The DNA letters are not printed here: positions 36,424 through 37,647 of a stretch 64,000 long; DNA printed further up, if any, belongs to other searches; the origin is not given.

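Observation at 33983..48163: Serine-cycle / C1-transfer gene island in a low-GC gammaproteobacterium, with a lone Ftr-like gene beside an MTHFS-like gene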

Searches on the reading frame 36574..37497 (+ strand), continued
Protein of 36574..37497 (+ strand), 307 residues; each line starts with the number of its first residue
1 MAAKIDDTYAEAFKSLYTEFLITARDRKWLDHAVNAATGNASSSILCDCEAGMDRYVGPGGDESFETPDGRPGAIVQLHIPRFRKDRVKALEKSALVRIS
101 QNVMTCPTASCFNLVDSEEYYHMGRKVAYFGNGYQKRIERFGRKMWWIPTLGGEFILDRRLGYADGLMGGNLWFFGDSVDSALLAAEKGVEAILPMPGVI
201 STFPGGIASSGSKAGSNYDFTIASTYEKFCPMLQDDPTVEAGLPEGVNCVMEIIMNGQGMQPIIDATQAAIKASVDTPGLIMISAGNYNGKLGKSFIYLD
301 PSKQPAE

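Call 26: find_encoding_contigs(protein=P0062, flank=10000, max_places=2)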
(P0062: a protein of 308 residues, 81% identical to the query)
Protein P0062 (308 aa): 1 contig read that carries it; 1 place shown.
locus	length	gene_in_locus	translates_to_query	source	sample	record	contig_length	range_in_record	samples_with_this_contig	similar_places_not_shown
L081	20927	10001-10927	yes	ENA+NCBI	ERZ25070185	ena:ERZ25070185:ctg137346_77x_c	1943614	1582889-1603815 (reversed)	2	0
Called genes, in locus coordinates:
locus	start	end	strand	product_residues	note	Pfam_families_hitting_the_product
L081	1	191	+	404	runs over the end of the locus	-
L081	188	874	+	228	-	PF04055:Radical_SAM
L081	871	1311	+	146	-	-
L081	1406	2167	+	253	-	PF00733:Asn_synthase, PF06508:QueC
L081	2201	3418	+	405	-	PF04143:Sulf_transp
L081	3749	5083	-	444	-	PF01523:PmbA_TldD_1st, PF19290:PmbA_TldD_2nd, PF19289:PmbA_TldD_3rd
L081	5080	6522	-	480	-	PF01523:PmbA_TldD_1st, PF19290:PmbA_TldD_2nd, PF19289:PmbA_TldD_3rd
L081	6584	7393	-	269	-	PF00795:CN_hydrolase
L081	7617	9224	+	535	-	PF00920:ILVD_EDD_N, PF24877:ILV_EDD_C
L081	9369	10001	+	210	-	PF01812:5-FTHF_cyc-lig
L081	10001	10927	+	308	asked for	PF01913:FTR, PF02741:FTR_C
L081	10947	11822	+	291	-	PF00763:THF_DHG_CYH, PF02882:THF_DHG_CYH_C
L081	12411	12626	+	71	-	-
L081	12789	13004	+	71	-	-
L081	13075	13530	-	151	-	PF13560:HTH_31 (weak)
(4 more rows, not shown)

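Call 27: find_encoding_contigs(protein=window:36574-37497:+, flank=10000, max_places=3)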
Protein window:36574-37497:+ (307 aa): 10 contigs read that carry it; 3 places shown.
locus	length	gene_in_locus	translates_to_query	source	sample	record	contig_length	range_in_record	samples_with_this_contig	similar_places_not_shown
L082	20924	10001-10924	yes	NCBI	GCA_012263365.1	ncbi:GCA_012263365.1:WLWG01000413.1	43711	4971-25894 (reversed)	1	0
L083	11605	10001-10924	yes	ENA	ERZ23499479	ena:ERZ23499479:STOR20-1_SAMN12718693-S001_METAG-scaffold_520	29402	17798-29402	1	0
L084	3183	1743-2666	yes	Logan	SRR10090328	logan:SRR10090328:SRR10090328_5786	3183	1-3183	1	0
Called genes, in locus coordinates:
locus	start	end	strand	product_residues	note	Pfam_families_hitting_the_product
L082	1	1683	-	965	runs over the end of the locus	PF03710:GlnE, PF08335:GlnD_UR_UTase, PF03710:GlnE, PF08335:GlnD_UR_UTase (weak)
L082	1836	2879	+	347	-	PF01547:SBP_bac_1, PF13531:SBP_bac_11, PF13416:SBP_bac_8, PF13343:SBP_bac_6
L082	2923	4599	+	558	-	PF00528:BPD_transp_1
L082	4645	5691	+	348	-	PF00005:ABC_tran, PF13304:AAA_21, PF08402:TOBE_2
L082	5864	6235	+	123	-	PF20332:DUF6627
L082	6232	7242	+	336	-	PF03412:Peptidase_C39 (weak), PF13529:Peptidase_C39_2, PF00515:TPR_1 (faint), PF13431:TPR_17 (faint)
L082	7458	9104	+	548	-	PF00920:ILVD_EDD_N, PF24877:ILV_EDD_C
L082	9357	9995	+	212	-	PF01812:5-FTHF_cyc-lig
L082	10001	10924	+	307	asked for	PF01913:FTR, PF02741:FTR_C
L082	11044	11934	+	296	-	PF00763:THF_DHG_CYH, PF02882:THF_DHG_CYH_C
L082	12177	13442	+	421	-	PF00266:Aminotran_5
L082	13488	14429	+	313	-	PF03328:HpcH_HpaI, PF15617:C-C_Bond_Lyase (faint), PF22484:DUF6986 (weak)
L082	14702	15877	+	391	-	PF08442:ATP-grasp_2, PF13549:ATP-grasp_5 (weak), PF24948:Citrate_synth_N, PF00549:Ligase_CoA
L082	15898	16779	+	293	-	PF02629:CoA_binding, PF13607:Succ_CoA_lig, PF00549:Ligase_CoA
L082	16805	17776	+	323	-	PF00389:2-Hacid_dh, PF03446:NAD_binding_2 (faint), PF02826:2-Hacid_dh_C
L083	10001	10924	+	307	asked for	PF01913:FTR, PF02741:FTR_C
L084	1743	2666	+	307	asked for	PF01913:FTR, PF02741:FTR_C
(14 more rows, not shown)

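Call 28: search_protein_representatives(protein=window:36574-37497:+)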
Query: 307 residues. Proteins with E-value up to 0.001 (for the whole library): 987; up to 1e-10: 511; up to 1e-30: 108. The best 150 are listed.
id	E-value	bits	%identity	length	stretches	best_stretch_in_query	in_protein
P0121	5.1e-143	492.0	67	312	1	3-302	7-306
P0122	8.8e-112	389.4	71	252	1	66-300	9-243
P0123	1.7e-93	329.3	70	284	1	35-236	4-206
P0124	1.0e-92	326.8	72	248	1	3-190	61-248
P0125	1.7e-91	322.7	71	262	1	85-282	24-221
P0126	1.6e-85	303.1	71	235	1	1-187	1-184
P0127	8.9e-84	297.4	66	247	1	111-306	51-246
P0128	2.1e-82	292.9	75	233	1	76-241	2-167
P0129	3.4e-75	269.2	60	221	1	1-206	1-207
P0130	2.7e-74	266.3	67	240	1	1-164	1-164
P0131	1.0e-72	261.1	64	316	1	3-191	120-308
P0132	3.1e-67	243.1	68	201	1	3-156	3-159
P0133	1.8e-64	234.0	44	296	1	4-299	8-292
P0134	1.5e-63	231.0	68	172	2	3-93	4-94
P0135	7.2e-61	222.2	43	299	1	2-297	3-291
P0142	2.4e-55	204.0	41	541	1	3-299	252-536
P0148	1.2e-51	191.9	46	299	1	1-279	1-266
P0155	8.3e-48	179.3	38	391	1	5-299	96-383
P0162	1.1e-45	172.3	41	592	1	4-297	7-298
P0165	8.4e-45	169.4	38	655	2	4-296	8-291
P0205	1.2e-35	139.3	44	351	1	65-259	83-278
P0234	1.1e-29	119.8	72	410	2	28-73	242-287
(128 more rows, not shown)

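Call 32: search_protein_families(library=pfam, max_evalue=0.00001, proteins=[P0142, P0162, P0165, P0155, P0121, P0148, P0205, P0234])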
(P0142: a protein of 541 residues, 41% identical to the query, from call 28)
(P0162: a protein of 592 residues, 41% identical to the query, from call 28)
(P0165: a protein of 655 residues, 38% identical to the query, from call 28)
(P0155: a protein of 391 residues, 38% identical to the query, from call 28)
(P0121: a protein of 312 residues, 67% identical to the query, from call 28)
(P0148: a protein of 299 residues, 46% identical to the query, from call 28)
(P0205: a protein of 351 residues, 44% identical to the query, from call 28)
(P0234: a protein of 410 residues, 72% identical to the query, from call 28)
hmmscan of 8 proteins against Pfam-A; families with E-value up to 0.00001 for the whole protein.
P0142 (541 aa): 3 families
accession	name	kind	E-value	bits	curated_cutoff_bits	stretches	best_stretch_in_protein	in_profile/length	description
PF02741.20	FTR_C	-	3.4e-60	202.8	25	1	392-539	1-149/149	FTR, proximal lobe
PF01913.23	FTR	-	1.5e-59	200.4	27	1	247-389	1-142/142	Formylmethanofuran-tetrahydromethanopterin formyltransferase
PF07969.17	Amidohydro_3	-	6.3e-23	82.4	29.7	1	18-183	295-471/472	Amidohydrolase family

P0162 (592 aa): 2 families
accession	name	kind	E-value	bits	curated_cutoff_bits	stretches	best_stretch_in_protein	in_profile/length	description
PF01913.23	FTR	-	2.1e-55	187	27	1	1-149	1-142/142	Formylmethanofuran-tetrahydromethanopterin formyltransferase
PF02741.20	FTR_C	-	2.5e-55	187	25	1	152-303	1-149/149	FTR, proximal lobe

P0165 (655 aa): 3 families
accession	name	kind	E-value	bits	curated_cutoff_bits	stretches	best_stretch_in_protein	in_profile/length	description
PF01913.23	FTR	-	1e-59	201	27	1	2-143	1-141/142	Formylmethanofuran-tetrahydromethanopterin formyltransferase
PF02741.20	FTR_C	-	1e-52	178.6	25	1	147-296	1-148/149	FTR, proximal lobe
PF01493.24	GXGXG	-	7.8e-06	26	32.5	1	448-521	95-160/190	GXGXG motif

P0155 (391 aa): 2 families
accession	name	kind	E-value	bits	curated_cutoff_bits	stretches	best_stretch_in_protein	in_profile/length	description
PF02741.20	FTR_C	-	5.9e-57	192.3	25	1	240-386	1-149/149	FTR, proximal lobe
PF01913.23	FTR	-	5.9e-53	179.1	27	1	89-237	1-142/142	Formylmethanofuran-tetrahydromethanopterin formyltransferase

P0121 (312 aa): 2 families
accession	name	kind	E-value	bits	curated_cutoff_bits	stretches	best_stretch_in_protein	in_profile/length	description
PF02741.20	FTR_C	-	2.2e-49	167.8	25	1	157-301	1-144/149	FTR, proximal lobe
PF01913.23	FTR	-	5.5e-41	140.3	27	1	7-153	6-141/142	Formylmethanofuran-tetrahydromethanopterin formyltransferase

P0148 (299 aa): 1 family
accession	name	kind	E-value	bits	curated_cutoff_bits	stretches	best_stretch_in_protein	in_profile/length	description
PF01913.23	FTR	-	1.9e-22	80.2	27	1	4-142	7-138/142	Formylmethanofuran-tetrahydromethanopterin formyltransferase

P0205 (351 aa): 2 families
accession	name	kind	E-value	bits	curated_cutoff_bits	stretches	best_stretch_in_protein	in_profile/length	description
PF02741.20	FTR_C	-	2.2e-34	119.1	25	1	167-284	1-112/149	FTR, proximal lobe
PF01913.23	FTR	-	6e-34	117.5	27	1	83-164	63-142/142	Formylmethanofuran-tetrahydromethanopterin formyltransferase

P0234 (410 aa): 1 family
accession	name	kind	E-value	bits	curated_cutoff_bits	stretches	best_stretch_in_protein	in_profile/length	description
PF01812.26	5-FTHF_cyc-lig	-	7.2e-07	29.7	27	0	151-197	136-186/186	5-formyltetrahydrofolate cyclo-ligase family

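Call 37: find_encoding_contigs(protein=P0121, flank=10000, max_places=3)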
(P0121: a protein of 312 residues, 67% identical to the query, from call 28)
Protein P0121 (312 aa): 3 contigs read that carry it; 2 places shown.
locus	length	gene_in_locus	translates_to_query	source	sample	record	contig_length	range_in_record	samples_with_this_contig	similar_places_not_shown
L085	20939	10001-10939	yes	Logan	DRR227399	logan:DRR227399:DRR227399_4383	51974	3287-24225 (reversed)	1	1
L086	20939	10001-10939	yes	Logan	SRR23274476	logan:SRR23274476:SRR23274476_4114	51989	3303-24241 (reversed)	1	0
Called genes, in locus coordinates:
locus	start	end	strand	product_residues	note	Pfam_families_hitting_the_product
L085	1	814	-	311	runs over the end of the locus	PF06283:ThuA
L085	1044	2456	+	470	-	-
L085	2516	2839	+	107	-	-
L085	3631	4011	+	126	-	PF00903:Glyoxalase, PF12681:Glyoxalase_2 (weak)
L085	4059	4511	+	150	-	-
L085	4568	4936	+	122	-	PF00355:Rieske, PF13806:Rieske_2, PF22543:Rieske_4 (weak)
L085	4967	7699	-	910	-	PF02465:FliD_N, PF07196:Flagellin_IN (faint), PF07195:FliD_C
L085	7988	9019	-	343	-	-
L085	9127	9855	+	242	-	-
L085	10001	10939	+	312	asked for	PF01913:FTR, PF02741:FTR_C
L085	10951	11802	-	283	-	-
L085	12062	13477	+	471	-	PF02447:GntP_permease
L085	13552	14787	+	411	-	-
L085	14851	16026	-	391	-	PF01261:AP_endonuc_2 (weak)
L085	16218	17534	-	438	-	PF13646:HEAT_2 (weak)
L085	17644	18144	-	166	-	PF04608:PgpA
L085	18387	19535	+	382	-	PF24684:Vgb_lyase (faint), PF06739:SBBP (faint), PF25021:TEN_NHL (weak), PF08450:SGL (faint), PF01436:NHL (weak)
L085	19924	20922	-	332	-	PF00294:PfkB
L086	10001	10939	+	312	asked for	PF01913:FTR, PF02741:FTR_C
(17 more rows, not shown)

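Call 40: search_protein_families(library=pfam, max_evalue=0.01, proteins=[L085:9127-9855:+, L085:10951-11802:-, L085:7988-9019:-, L085:13552-14787:+])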
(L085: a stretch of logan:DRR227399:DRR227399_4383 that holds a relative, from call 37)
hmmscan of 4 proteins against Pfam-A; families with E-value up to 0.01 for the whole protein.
L085:9127-9855:+ (242 aa): 0 families

L085:10951-11802:- (283 aa): 0 families

L085:7988-9019:- (343 aa): 0 families

L085:13552-14787:+ (411 aa): 0 families

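Call 50: search_protein_families(library=pfam, max_evalue=0.000001, proteins=[L050:744-1652:-, L050:1649-2728:-, L050:2664-3848:-, L050:3808-4716:-, L050:4740-5777:-, L050:6015-7241:-, L050:5694-6887:+, L050:12272-15016:-, L050:15661-18402:-, L050:18405-19190:-])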
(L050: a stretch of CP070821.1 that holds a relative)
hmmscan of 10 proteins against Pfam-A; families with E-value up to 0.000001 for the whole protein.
L050:744-1652:- (302 aa): 2 families
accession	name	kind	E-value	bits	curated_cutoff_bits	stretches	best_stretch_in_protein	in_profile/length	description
PF08443.16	RimK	-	2.1e-23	83.3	21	1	104-285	3-186/188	RimK-like ATP-grasp domain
PF18030.7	Rimk_N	-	2.8e-07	31.2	26.4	1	4-99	2-94/94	RimK PreATP-grasp domain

L050:1649-2728:- (359 aa): 1 family
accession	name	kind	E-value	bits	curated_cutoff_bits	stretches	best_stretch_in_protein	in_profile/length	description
PF02289.21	MCH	-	6.1e-117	390.7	25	1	42-355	2-311/311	Cyclohydrolase (MCH)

L050:2664-3848:- (394 aa): 1 family
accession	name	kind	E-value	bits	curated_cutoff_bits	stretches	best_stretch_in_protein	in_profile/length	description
PF02655.19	ATP-grasp_3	-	8.9e-14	52.3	23.2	1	150-275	34-160/160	ATP-grasp domain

L050:3808-4716:- (302 aa): 1 family
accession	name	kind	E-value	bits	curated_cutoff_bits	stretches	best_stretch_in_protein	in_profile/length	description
PF09176.16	Mpt_N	-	4.1e-37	126.6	27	1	18-98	1-81/81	Methylene-tetrahydromethanopterin dehydrogenase, N-terminal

L050:4740-5777:- (345 aa): 2 families
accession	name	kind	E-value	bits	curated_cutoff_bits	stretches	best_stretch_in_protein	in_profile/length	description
PF00288.32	GHMP_kinases_N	-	2e-09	38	22.3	1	82-145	9-76/87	GHMP kinases N terminal domain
PF08544.19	GHMP_kinases_C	-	1.5e-07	32.1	21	1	225-311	1-84/85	GHMP kinases C terminal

L050:6015-7241:- (408 aa): 0 families

L050:5694-6887:+ (397 aa): 0 families

L050:12272-15016:- (914 aa): 1 family
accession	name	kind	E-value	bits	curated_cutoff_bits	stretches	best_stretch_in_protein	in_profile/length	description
PF13646.12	HEAT_2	-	2.7e-11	44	27.7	0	652-705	4-58/88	HEAT repeats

L050:15661-18402:- (913 aa): 4 families
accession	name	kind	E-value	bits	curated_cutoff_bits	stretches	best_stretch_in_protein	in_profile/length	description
PF03176.21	MMPL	-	3e-38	132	20.5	2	79-398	33-327/333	MMPL family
PF00027.35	cNMP_binding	-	4.2e-15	55.9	27.5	1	802-885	3-88/89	Cyclic nucleotide-binding domain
PF02460.24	Patched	-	7.2e-11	42.5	23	0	242-372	29-154/156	Patched SSD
PF12349.14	Sterol-sensing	-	1.7e-10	41.4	22.3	1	243-373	5-134/153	Sterol-sensing domain of SREBP cleavage-activation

L050:18405-19190:- (261 aa): 1 family
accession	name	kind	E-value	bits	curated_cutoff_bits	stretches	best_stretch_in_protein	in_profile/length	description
PF17131.11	LolA_like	-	6.5e-44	150.2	30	1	69-253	2-184/184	Outer membrane lipoprotein-sorting protein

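Call 52: find_homologous_proteins(query=L050:1649-2728:-)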
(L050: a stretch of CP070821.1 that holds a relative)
Query L050:1649-2728:- (359 aa): 8000 proteins with E <= 0.001 among 8000 candidates; the best 120 are listed.
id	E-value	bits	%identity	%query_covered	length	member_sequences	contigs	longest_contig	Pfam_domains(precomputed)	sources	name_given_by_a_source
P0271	3.9e-223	758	100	93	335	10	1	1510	PF02289.22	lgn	-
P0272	6.1e-182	623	82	93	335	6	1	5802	PF02289.22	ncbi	-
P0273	2.1e-160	552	72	92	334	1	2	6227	PF02289.22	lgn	-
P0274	1.1e-159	549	74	89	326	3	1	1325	PF02289.22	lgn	-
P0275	2.6e-159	548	72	92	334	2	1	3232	PF02289.22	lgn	-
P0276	7.2e-159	547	71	93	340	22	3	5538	PF02289.22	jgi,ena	-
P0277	9.0e-159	546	74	89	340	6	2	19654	PF02289.22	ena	-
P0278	1.6e-158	545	74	90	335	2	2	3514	PF02289.22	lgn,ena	-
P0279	7.0e-157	540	71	93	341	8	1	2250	PF02289.22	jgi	-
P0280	2.3e-156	538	73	89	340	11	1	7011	PF02289.22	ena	-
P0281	4.6e-156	537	73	89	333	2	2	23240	PF02289.22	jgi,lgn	jgi:methenyltetrahydromethanopterin cyclohydrolase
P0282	1.0e-155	536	71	93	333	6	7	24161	PF02289.22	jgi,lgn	jgi:methenyltetrahydromethanopterin cyclohydrolase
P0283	2.0e-154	532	70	93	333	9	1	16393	PF02289.22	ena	-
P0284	3.4e-154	531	70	93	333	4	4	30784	PF02289.22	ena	-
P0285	4.5e-154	531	70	93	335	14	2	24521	PF02289.22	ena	-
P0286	6.5e-154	530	70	92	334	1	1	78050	PF02289.22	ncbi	-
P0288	1.1e-153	530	72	89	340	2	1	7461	PF02289.22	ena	-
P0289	1.6e-153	529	72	93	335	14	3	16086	PF02289.22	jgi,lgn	jgi:methenyltetrahydromethanopterin cyclohydrolase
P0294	1.4e-150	519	69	93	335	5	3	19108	PF02289.22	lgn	-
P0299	7.1e-148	510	71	89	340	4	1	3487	PF02289.22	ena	-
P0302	1.7e-145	503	70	89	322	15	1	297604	PF02289.22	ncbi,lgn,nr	ncbi:MAG: methenyltetrahydromethanopterin cyclohydrolase [Gammaproteobacteria bacterium]|nr:methenyl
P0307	2.3e-143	496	70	89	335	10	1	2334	PF02289.22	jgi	-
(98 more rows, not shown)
